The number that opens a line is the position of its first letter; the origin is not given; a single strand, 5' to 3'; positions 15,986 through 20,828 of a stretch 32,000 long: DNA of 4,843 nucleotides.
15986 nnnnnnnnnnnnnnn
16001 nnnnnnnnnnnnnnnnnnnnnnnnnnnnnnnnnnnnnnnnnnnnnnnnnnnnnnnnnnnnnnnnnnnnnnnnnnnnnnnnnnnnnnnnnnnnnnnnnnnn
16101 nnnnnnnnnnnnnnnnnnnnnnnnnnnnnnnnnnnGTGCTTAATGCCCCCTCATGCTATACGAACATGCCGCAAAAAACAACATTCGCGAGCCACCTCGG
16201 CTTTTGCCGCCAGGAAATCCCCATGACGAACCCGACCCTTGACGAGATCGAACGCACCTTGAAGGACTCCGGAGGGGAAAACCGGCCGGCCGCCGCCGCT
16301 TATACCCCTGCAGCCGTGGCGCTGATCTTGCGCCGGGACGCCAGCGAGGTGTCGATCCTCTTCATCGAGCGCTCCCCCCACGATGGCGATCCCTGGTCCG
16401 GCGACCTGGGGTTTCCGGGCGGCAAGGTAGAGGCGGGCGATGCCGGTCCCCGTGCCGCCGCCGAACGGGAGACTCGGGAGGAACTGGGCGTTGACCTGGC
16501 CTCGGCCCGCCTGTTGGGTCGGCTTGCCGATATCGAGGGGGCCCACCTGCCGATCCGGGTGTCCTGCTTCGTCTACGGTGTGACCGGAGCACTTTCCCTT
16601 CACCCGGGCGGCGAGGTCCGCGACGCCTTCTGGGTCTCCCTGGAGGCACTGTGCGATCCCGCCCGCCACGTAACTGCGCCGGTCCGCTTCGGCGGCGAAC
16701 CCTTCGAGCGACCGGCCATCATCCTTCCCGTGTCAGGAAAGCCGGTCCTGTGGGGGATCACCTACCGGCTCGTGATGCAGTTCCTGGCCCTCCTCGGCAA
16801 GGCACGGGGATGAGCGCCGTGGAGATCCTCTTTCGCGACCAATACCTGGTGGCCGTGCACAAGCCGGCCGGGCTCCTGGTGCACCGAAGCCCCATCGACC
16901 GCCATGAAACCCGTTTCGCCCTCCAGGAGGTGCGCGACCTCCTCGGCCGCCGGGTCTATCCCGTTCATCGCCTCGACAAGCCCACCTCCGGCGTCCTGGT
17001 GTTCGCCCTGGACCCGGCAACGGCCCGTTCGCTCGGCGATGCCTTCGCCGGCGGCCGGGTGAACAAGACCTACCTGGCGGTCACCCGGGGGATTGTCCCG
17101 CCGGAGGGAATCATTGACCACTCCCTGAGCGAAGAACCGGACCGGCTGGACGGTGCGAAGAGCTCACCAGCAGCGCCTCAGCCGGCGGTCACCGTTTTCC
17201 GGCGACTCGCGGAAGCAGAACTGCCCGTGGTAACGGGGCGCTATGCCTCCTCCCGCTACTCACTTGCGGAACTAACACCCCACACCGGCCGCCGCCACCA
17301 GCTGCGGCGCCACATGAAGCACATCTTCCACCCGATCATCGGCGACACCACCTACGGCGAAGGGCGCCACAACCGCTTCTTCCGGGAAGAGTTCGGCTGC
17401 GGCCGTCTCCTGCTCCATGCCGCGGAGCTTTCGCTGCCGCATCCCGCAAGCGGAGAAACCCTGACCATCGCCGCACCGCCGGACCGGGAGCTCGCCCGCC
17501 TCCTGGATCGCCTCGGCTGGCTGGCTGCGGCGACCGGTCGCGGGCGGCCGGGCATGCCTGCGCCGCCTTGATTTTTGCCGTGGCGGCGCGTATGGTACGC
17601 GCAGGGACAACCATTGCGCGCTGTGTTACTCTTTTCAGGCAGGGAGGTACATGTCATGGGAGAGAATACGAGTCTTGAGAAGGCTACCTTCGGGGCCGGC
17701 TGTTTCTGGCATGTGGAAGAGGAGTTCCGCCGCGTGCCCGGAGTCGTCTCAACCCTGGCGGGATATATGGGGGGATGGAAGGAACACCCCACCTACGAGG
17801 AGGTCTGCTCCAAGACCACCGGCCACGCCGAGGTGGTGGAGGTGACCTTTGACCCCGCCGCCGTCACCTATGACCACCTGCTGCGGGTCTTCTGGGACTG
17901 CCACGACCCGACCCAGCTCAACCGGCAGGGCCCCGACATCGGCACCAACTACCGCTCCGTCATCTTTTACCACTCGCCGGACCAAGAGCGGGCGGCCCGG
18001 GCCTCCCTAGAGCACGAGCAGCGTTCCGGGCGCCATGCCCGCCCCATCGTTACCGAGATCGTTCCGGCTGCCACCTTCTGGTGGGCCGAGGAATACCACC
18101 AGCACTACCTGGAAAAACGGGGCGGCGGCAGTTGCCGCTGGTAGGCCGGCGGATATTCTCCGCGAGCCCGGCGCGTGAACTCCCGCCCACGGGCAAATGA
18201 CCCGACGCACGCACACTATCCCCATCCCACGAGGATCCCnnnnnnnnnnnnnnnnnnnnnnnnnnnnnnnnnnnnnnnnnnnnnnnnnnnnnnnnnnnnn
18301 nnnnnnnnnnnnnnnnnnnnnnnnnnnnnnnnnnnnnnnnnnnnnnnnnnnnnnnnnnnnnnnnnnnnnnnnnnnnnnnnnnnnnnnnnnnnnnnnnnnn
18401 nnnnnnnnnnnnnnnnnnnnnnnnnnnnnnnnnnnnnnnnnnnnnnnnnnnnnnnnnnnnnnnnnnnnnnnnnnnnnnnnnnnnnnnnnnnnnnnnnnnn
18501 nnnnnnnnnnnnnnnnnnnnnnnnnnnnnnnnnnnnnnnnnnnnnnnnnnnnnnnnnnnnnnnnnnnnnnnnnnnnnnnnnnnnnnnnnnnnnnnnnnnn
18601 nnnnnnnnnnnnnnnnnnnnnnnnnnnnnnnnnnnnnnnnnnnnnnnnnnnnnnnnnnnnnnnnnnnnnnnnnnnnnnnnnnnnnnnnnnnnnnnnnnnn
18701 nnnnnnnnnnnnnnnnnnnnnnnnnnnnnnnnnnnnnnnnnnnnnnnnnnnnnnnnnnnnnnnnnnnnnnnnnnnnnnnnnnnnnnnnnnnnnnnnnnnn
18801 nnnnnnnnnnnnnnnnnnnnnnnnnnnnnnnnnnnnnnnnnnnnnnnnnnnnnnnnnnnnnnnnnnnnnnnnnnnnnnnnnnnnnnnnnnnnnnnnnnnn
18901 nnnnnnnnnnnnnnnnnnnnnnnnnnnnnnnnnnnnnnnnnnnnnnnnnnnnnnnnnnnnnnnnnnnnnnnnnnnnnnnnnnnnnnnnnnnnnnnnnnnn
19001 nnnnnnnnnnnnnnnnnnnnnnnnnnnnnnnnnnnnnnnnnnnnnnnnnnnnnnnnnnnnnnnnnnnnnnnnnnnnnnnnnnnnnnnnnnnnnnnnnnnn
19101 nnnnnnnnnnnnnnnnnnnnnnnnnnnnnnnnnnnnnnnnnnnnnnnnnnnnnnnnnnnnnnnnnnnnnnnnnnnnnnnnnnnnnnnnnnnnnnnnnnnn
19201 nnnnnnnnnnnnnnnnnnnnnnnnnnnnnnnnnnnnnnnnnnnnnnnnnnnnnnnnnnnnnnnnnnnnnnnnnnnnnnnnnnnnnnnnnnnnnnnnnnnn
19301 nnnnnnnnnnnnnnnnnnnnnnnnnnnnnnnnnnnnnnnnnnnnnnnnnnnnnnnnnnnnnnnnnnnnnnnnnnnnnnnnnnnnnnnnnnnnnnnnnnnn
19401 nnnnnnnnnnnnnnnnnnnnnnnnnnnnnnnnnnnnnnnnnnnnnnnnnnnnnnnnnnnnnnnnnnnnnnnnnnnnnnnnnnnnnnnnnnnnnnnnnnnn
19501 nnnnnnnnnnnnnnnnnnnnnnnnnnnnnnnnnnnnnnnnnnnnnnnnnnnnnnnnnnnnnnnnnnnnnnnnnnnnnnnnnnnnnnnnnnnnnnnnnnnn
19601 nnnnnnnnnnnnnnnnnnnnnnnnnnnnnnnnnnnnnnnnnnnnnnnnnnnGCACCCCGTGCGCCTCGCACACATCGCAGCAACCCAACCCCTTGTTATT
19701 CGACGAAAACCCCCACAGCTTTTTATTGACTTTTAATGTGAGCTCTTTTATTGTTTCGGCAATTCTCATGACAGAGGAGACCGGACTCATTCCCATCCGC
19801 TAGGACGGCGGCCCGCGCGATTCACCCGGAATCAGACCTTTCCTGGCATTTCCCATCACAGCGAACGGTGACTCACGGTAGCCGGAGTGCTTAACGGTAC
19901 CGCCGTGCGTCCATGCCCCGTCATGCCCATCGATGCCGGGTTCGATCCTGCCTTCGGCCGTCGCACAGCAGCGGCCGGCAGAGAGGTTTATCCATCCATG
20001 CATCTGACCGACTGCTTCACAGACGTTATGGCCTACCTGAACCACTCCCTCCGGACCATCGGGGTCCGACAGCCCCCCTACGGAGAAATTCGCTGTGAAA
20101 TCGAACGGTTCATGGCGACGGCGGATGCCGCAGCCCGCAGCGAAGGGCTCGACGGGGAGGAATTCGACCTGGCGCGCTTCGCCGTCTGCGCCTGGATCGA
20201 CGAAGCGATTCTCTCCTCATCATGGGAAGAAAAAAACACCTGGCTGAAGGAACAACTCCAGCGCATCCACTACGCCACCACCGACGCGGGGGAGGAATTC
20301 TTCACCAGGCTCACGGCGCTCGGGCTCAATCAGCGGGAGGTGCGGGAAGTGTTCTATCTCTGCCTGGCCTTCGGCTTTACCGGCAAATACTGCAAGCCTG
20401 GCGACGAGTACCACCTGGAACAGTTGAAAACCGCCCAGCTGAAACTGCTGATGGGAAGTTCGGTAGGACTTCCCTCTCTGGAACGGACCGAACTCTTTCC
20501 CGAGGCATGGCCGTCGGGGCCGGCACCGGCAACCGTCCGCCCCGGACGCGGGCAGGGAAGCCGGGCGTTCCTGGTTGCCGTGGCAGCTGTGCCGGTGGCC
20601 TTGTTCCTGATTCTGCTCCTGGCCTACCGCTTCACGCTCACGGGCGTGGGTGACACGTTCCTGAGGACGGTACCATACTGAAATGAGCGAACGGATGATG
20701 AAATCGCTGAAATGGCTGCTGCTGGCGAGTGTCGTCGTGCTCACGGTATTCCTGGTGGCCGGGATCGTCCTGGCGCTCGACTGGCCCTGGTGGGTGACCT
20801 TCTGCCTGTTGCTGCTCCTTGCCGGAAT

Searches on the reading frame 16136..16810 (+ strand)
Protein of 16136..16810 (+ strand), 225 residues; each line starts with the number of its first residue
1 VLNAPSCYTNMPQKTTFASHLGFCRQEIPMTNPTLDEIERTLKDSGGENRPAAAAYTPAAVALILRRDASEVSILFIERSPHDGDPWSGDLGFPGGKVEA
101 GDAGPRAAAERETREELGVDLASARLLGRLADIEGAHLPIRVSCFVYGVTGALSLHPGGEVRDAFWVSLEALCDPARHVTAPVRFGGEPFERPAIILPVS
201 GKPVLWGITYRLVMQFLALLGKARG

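Call 14: search_protein_families(library=pfam, proteins=[window:16136-16810:+], max_evalue=0.01)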
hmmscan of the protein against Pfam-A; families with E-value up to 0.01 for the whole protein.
window:16136-16810:+ (225 aa): 2 families
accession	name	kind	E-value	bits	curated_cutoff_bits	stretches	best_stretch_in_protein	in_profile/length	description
PF00293.34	NUDIX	-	6e-18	65.6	21.1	1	58-178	3-123/134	NUDIX domain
PF22327.2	Nudt16-like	-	0.00069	20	27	1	89-123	33-67/161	U8 snoRNA-decapping enzyme-like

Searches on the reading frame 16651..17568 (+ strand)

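Call 14: search_protein_families(library=pfam, proteins=[window:16651-17568:+], max_evalue=0.01)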
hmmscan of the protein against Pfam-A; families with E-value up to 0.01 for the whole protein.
window:16651-17568:+ (306 aa): 1 family
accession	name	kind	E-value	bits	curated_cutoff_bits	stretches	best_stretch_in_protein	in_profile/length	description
PF00849.27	PseudoU_synth_2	-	2.9e-36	125.4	26.8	1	66-224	2-152/152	RNA pseudouridylate synthase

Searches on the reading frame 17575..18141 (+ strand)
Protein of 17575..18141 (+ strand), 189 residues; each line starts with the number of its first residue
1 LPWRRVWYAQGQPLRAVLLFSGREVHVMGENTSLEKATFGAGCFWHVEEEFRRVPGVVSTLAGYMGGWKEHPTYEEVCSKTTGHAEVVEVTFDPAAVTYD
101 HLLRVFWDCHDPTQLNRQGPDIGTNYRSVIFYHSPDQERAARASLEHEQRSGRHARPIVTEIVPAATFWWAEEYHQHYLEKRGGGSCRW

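Call 14: search_protein_families(library=pfam, proteins=[window:17575-18141:+], max_evalue=0.01)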
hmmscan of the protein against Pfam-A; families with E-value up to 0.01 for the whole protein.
window:17575-18141:+ (189 aa): 1 family
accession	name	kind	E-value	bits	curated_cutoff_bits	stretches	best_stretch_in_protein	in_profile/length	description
PF01625.27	PMSR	-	1.1e-62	211.2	23.7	1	36-187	1-152/153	Peptide methionine sulfoxide reductase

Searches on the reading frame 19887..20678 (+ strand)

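Call 14: search_protein_families(library=pfam, proteins=[window:19887-20678:+], max_evalue=0.01)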
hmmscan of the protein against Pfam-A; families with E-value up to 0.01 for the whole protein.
window:19887-20678:+ (264 aa): 1 family
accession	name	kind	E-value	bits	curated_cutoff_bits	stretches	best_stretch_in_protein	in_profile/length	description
PF09850.14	DotU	-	1.6e-41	142.6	27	1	40-249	2-204/205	Type VI secretion system protein DotU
